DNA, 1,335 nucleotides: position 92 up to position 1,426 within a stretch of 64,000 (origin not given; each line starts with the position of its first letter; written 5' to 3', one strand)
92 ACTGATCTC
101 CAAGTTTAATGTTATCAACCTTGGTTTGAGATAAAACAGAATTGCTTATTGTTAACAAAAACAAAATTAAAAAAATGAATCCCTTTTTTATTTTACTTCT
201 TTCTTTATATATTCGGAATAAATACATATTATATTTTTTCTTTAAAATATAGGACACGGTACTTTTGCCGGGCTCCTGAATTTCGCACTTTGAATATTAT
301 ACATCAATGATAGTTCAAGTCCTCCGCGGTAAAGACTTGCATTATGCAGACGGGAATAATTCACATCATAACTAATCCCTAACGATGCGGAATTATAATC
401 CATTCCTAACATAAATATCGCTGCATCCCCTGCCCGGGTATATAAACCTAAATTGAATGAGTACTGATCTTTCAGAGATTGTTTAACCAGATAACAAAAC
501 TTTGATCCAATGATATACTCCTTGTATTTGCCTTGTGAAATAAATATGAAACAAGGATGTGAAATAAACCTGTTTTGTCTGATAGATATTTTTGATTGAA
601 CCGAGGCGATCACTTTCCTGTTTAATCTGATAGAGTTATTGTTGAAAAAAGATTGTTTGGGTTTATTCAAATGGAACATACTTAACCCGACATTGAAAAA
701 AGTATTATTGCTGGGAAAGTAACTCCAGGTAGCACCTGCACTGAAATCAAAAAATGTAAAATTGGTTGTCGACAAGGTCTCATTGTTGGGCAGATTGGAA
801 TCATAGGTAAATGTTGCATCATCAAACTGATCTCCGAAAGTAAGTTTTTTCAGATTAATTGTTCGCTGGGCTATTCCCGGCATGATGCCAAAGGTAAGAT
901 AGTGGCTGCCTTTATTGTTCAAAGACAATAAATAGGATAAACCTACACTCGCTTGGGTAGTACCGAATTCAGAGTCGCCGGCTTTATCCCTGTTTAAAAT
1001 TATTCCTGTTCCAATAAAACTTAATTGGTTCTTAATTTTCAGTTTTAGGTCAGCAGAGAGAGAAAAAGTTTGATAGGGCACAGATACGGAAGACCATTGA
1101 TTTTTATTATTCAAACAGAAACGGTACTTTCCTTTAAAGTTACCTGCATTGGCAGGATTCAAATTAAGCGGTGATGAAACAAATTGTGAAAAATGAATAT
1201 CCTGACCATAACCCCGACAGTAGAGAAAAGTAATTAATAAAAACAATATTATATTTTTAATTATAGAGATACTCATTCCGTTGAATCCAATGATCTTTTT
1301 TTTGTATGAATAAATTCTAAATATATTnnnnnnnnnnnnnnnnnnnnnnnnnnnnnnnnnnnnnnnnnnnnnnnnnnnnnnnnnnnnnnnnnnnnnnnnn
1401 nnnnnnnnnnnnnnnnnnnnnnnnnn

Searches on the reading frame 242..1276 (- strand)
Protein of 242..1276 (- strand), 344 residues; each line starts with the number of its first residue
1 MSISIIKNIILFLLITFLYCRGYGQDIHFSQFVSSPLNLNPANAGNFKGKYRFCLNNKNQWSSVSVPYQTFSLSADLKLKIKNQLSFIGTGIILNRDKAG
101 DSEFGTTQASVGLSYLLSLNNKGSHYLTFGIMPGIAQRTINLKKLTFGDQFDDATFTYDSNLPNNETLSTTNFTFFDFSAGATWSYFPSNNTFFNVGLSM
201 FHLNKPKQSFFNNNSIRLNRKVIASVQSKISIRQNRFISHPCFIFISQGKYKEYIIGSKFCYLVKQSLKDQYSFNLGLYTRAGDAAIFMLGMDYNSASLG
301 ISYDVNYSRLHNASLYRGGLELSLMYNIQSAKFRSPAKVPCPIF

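Call 51: search_protein_families(library=pfam, proteins=[window:242-1276:-], max_evalue=0.00001)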
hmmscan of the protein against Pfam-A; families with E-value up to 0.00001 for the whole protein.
window:242-1276:- (344 aa): 1 family
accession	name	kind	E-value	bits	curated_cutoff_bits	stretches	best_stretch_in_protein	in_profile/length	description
PF11751.14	PorP_SprF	-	1.7e-37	129.9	22.3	1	24-313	4-262/273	Type IX secretion system membrane protein PorP/SprF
